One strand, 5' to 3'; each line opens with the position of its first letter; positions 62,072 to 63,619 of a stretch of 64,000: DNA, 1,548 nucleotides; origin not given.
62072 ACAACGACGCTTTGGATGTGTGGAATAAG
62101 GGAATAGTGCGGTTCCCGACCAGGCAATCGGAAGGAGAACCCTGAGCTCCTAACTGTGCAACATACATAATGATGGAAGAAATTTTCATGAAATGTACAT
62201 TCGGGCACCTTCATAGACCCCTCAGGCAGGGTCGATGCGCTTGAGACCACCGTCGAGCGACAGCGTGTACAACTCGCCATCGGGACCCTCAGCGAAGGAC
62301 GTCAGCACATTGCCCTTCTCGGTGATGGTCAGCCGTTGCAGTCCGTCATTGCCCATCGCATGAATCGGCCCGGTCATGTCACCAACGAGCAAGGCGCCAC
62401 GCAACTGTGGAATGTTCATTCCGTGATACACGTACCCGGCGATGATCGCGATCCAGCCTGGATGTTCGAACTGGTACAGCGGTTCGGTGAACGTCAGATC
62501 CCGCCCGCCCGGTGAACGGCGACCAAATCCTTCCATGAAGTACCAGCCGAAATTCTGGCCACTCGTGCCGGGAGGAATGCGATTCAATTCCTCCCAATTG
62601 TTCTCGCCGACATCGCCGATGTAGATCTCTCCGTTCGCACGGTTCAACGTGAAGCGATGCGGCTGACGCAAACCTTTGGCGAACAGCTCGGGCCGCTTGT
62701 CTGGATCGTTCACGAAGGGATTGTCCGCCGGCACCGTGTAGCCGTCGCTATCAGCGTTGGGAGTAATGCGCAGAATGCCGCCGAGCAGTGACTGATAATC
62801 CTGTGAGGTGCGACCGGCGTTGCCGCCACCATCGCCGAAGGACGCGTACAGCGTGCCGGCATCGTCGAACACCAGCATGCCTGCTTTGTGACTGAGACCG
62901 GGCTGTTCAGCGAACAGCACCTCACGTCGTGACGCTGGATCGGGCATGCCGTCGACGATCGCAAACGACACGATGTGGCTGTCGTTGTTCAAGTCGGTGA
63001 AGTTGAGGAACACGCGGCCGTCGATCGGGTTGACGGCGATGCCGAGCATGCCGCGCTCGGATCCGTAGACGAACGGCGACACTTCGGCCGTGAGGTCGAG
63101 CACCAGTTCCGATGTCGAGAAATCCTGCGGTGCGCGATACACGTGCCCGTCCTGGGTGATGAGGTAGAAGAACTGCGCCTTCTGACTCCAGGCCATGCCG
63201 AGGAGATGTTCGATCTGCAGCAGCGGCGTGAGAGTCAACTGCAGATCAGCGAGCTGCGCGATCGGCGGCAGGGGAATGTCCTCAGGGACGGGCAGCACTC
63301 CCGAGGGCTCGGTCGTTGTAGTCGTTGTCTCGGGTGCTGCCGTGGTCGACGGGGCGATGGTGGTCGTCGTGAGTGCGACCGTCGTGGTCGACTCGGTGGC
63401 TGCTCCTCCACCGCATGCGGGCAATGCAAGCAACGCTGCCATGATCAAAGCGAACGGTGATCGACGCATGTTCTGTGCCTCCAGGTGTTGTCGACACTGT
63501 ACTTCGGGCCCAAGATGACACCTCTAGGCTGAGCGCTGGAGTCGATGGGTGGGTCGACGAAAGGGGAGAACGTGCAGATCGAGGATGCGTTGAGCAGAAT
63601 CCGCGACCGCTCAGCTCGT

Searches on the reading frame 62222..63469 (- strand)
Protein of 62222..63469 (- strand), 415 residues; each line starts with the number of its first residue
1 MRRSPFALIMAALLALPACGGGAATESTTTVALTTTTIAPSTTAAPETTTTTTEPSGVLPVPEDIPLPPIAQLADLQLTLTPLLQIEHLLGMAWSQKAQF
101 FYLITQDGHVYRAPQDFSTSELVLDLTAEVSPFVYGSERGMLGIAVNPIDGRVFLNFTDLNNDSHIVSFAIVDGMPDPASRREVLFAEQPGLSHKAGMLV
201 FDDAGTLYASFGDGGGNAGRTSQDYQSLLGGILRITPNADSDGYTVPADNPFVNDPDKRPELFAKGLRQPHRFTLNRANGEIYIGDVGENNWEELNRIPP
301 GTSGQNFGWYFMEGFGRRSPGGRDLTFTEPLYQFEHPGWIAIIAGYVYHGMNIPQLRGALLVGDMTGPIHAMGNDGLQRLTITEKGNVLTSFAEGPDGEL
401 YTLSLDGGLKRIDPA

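Call 64: find_encoding_contigs(protein=window:62222-63469:-, flank=10000, max_places=3)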
Protein window:62222-63469:- (415 aa): no gene with exactly this product is on record in the collection.
